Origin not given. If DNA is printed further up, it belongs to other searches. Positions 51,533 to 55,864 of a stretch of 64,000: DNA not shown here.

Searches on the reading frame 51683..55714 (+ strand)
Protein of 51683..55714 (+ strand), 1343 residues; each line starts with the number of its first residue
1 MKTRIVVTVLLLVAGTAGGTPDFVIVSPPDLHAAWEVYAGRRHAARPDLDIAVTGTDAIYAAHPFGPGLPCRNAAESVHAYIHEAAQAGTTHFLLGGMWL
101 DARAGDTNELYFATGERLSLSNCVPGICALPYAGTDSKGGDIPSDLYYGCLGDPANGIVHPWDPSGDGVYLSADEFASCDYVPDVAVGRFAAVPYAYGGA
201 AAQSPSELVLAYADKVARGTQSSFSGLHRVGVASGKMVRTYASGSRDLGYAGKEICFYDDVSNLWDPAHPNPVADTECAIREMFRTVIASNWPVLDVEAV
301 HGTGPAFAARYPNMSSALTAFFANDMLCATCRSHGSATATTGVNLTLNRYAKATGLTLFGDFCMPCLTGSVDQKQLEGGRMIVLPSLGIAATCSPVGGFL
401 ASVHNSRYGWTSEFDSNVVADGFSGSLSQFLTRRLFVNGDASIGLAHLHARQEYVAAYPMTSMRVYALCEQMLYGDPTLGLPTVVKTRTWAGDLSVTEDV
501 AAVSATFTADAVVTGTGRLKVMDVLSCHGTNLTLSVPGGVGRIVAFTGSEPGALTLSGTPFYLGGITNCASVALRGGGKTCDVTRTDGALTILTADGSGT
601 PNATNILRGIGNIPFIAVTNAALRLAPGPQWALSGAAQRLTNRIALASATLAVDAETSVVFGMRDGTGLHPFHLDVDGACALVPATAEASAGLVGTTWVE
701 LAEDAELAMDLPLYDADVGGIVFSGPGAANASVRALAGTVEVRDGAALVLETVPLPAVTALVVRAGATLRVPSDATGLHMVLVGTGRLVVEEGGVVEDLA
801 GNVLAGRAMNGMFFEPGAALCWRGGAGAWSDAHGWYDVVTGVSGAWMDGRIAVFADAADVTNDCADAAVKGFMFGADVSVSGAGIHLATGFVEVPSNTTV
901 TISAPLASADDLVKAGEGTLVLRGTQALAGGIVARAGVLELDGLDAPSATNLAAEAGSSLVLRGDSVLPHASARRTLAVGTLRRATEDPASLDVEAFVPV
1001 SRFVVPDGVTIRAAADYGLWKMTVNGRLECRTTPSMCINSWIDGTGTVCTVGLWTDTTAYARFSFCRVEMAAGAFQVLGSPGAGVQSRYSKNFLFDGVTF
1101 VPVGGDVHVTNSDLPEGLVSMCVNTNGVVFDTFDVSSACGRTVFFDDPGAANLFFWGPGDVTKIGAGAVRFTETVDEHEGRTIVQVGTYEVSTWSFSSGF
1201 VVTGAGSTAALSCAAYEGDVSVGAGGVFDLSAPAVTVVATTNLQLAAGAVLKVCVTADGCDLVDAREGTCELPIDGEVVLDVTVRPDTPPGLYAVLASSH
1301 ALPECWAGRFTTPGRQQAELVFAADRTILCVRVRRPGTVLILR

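Call 71: search_protein_families(library=pfam, proteins=[window:51683-55714:+], max_evalue=0.001)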
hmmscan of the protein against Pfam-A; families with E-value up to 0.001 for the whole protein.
window:51683-55714:+ (1343 aa): 2 families
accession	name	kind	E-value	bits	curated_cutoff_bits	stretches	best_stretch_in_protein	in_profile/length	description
PF01364.23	Peptidase_C25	-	4.4e-17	62.8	23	1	23-480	1-373/374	Peptidase family C25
PF12951.13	PATR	-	0.00015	22.2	27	0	912-941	1-30/30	Passenger-associated-transport-repeat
